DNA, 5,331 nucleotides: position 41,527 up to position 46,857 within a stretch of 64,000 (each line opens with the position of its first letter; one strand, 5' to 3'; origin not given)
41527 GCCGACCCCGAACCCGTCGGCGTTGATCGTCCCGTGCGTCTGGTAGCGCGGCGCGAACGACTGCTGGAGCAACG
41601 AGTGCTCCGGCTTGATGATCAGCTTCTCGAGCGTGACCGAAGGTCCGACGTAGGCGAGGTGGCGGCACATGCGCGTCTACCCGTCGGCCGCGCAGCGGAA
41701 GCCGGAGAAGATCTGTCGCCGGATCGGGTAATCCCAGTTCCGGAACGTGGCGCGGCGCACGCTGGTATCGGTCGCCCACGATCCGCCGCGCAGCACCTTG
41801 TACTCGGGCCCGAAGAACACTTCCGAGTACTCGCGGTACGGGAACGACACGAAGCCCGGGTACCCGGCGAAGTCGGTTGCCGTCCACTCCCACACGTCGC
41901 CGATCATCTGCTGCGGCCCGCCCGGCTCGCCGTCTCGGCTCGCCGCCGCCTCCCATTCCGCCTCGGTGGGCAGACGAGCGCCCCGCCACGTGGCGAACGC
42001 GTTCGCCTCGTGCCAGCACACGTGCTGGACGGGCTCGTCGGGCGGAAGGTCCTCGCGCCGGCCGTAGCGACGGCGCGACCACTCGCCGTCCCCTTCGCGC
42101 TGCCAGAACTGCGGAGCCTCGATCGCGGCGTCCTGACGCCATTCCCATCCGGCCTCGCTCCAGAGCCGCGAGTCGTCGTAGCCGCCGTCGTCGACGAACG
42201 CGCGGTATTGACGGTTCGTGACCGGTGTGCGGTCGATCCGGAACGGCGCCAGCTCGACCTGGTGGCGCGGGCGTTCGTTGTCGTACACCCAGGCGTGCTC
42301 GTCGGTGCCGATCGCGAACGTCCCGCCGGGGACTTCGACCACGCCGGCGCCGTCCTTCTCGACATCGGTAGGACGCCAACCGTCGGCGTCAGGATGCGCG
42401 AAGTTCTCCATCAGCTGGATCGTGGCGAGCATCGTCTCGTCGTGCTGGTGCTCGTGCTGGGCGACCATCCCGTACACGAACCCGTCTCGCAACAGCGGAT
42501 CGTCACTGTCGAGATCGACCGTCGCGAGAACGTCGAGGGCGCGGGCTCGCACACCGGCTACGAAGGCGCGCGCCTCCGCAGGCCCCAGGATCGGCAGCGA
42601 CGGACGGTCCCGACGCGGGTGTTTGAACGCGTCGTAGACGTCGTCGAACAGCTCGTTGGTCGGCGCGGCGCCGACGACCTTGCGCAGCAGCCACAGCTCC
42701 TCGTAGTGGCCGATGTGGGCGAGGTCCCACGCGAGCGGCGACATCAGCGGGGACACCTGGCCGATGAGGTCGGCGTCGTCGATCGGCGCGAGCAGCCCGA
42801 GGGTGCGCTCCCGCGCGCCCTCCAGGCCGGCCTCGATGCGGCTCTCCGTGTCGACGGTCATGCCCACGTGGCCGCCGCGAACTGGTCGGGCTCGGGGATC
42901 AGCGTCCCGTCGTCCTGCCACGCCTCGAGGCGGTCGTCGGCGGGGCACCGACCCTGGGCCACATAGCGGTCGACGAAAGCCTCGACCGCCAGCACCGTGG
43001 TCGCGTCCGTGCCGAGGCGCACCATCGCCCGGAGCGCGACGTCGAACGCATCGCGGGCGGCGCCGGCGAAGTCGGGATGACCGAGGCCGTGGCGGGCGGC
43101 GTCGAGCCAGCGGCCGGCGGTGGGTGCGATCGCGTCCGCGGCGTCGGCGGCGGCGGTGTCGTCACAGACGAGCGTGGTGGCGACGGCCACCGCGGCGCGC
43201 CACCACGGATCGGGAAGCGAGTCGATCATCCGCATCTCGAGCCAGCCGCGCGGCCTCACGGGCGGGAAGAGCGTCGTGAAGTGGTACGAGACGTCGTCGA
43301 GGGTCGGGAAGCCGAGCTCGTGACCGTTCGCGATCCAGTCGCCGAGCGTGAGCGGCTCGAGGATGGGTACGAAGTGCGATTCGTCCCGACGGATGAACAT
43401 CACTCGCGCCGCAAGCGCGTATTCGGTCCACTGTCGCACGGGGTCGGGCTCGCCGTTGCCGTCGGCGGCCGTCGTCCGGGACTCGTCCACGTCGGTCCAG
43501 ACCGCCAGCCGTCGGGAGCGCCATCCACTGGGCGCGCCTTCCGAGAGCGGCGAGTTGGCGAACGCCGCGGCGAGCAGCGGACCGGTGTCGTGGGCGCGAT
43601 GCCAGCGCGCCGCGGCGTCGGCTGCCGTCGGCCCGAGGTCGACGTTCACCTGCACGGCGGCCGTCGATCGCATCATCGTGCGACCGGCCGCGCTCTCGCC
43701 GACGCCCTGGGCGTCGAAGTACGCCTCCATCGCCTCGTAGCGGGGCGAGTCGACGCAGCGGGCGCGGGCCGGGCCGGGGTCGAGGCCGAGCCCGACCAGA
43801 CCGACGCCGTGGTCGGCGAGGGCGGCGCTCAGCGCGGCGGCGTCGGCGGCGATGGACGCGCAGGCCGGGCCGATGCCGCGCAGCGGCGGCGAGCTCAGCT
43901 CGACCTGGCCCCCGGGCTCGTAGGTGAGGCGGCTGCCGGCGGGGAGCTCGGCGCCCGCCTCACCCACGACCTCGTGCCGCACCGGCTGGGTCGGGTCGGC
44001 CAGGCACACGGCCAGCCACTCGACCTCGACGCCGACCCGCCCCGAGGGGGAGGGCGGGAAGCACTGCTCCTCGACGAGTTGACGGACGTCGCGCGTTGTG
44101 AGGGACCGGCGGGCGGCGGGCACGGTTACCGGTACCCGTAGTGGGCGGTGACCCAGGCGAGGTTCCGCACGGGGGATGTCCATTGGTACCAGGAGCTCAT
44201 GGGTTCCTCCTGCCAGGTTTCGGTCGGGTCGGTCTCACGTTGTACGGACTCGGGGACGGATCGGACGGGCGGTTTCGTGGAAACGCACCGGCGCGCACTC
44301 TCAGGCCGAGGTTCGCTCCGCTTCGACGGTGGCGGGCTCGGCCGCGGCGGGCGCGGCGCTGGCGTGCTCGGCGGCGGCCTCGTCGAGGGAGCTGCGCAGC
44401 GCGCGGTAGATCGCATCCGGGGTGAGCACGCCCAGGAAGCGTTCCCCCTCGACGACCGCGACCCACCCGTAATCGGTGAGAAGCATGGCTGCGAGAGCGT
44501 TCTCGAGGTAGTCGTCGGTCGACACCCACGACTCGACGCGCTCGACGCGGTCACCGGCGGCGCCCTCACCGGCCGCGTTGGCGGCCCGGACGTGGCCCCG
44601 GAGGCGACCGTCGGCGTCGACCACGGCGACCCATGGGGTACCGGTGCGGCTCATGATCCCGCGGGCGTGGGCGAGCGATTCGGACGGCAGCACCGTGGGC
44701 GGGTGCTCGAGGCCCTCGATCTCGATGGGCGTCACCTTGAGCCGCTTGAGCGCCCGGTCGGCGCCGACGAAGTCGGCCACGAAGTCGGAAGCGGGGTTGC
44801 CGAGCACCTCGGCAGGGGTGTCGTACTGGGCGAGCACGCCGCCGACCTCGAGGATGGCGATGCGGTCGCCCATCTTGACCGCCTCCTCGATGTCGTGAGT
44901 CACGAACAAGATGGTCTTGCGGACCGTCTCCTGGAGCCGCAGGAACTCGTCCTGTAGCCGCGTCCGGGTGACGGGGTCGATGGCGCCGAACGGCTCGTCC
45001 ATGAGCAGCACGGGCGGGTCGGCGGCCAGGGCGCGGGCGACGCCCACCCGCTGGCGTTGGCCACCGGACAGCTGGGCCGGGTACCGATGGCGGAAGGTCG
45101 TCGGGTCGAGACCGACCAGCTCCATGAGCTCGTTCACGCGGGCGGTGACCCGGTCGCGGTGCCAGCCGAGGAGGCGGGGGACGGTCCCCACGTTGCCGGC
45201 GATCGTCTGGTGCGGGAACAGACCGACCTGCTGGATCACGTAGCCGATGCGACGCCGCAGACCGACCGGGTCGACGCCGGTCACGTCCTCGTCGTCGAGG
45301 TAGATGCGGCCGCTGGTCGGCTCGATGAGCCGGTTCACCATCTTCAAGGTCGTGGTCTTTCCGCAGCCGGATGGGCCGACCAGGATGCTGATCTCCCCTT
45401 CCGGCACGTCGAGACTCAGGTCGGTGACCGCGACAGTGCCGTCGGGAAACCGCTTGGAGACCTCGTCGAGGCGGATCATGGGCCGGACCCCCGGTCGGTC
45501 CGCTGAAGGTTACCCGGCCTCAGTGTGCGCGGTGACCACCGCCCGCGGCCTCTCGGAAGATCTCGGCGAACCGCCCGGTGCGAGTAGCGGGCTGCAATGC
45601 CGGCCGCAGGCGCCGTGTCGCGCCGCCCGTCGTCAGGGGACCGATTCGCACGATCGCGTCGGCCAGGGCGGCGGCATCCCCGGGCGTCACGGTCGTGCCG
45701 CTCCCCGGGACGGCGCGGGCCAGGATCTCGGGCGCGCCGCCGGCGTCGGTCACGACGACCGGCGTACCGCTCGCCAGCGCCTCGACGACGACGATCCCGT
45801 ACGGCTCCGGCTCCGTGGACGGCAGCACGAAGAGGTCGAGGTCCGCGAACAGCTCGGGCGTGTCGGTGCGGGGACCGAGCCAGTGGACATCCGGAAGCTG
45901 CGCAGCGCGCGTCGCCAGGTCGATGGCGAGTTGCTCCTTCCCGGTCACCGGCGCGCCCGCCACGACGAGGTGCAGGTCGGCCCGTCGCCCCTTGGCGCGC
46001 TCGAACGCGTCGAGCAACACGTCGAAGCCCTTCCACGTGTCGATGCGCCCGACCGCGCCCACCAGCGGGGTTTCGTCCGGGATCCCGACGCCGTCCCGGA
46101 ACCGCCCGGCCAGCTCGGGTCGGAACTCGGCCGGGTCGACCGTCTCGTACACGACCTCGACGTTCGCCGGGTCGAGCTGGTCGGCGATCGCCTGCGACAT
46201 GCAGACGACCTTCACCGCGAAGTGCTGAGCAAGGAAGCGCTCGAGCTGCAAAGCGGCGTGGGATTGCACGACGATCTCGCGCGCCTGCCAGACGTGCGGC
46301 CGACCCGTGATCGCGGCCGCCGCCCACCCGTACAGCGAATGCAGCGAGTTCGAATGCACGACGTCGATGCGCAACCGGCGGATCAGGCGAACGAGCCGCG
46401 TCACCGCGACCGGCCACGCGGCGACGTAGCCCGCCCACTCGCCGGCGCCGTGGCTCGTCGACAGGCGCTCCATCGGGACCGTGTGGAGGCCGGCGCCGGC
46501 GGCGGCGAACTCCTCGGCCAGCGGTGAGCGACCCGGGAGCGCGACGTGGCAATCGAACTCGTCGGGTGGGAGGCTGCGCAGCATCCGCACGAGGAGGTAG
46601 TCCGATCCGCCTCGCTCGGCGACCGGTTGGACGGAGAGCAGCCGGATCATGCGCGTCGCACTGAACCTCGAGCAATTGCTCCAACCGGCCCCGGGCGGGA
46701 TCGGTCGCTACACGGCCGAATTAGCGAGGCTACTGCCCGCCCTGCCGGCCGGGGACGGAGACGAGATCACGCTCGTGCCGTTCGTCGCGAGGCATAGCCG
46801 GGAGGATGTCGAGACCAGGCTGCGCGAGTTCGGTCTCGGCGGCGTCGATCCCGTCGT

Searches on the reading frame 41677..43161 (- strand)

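Call 56: search_protein_families(library=pfam, proteins=[window:41677-43161:-], max_evalue=0.001)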
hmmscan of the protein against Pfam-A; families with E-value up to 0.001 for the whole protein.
window:41677-43161:- (494 aa): 2 families
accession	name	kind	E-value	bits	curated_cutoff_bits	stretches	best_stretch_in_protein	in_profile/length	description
PF03781.23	FGE-sulfatase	-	9.7e-57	193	23.3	2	272-409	3-124/255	Sulfatase-modifying factor enzyme 1-like domain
PF12867.12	DinB_2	-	1.2e-16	61.7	24.8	1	113-244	2-128/128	DinB superfamily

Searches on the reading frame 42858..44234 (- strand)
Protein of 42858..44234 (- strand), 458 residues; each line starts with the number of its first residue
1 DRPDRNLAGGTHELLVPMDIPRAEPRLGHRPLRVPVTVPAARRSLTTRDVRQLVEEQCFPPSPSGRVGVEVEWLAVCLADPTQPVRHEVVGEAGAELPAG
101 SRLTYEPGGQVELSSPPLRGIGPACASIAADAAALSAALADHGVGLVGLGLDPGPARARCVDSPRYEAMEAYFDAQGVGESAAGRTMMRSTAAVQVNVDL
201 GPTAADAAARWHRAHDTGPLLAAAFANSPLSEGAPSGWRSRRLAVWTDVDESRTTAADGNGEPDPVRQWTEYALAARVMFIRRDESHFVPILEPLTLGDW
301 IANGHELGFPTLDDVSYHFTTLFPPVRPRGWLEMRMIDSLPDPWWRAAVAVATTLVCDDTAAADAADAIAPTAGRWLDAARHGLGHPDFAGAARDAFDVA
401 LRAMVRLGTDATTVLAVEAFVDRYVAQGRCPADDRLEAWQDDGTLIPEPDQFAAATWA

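Call 56: search_protein_families(library=pfam, proteins=[window:42858-44234:-], max_evalue=0.001)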
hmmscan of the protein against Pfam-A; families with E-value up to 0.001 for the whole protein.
window:42858-44234:- (458 aa): 1 family
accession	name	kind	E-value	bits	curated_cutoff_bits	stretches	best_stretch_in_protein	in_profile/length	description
PF04107.18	GCS2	-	2.9e-57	194.7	21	1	67-369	1-287/291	Glutamate-cysteine ligase family 2(GCS2)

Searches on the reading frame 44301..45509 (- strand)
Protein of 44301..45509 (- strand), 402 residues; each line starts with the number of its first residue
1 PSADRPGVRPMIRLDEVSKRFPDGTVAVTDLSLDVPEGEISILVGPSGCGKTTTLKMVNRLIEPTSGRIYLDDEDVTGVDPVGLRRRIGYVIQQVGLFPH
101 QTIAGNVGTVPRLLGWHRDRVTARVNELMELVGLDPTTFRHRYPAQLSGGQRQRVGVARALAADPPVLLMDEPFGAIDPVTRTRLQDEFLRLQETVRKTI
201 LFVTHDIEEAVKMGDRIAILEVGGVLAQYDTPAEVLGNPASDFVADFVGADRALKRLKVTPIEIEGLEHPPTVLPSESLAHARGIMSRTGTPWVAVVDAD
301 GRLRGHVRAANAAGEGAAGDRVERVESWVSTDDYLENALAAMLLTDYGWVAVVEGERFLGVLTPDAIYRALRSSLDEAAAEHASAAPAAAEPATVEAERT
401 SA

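Call 56: search_protein_families(library=pfam, proteins=[window:44301-45509:-], max_evalue=0.001)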
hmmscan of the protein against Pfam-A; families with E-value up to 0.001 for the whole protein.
window:44301-45509:- (402 aa): 3 families
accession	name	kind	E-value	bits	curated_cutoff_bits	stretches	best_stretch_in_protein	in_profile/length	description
PF00005.33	ABC_tran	-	5.6e-35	121.4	25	1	29-174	2-136/137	ABC transporter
PF00571.33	CBS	-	3e-10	40.7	24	1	269-307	8-46/57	CBS domain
PF13304.12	AAA_21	-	1.5e-05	25.7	27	0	143-207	234-300/304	AAA domain, putative AbiEii toxin, Type IV TA system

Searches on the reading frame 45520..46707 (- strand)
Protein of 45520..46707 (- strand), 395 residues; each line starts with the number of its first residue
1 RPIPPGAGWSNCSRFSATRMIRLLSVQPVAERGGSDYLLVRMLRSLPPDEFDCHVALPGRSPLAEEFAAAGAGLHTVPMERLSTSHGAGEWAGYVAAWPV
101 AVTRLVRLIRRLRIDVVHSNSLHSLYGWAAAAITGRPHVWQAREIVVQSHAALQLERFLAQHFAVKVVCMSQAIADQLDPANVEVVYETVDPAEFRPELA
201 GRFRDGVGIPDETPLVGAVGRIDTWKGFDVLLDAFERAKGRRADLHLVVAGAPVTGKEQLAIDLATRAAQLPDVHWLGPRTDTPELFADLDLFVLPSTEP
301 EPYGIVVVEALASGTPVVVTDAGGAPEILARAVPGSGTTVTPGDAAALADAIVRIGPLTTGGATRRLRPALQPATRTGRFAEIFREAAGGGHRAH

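Call 56: search_protein_families(library=pfam, proteins=[window:45520-46707:-], max_evalue=0.001)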
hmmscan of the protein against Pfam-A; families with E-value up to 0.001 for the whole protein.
window:45520-46707:- (395 aa): 5 families
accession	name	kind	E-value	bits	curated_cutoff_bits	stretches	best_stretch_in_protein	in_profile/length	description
PF00534.26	Glycos_transf_1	-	3.2e-31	108.6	26.4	1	204-353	6-153/172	Glycosyl transferases group 1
PF13692.12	Glyco_trans_1_4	-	3.5e-30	105.6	27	1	214-355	2-139/142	Glycosyl transferases group 1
PF20706.3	GT4-conflict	-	1.7e-13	50.7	26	1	186-338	168-331/385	Family 4 Glycosyltransferase in conflict systems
PF13439.12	Glyco_transf_4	-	2.3e-10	41.2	28.5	1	33-193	2-169/170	Glycosyltransferase Family 4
PF13579.12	Glyco_trans_4_4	-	2.3e-08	35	29.7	1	39-179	7-143/158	Glycosyl transferase 4-like domain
